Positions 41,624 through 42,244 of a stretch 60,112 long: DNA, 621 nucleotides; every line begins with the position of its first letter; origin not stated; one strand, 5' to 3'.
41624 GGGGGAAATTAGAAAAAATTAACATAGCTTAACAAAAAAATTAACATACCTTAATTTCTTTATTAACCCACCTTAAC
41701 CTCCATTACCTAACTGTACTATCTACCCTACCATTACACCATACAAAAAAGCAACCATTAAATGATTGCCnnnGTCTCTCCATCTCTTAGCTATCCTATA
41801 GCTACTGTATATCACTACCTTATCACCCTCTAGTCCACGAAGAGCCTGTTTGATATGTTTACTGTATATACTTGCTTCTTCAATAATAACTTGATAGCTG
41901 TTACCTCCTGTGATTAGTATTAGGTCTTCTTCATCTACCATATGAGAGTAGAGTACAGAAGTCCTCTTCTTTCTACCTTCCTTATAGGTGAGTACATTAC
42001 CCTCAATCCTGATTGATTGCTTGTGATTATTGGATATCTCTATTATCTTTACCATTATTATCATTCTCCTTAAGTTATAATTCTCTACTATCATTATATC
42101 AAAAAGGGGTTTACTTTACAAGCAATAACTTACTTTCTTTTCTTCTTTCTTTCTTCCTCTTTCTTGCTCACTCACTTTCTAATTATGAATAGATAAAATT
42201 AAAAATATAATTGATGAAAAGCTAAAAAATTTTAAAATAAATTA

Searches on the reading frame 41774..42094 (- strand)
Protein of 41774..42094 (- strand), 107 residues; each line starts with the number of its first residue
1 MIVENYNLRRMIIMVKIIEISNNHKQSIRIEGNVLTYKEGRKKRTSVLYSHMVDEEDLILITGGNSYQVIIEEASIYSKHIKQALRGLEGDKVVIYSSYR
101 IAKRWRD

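Call 24: search_protein_families(library=phrogs, proteins=[window:41774-42094:-], max_evalue=0.0001)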
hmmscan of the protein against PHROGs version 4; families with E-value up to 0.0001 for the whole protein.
window:41774-42094:- (107 aa): 0 families
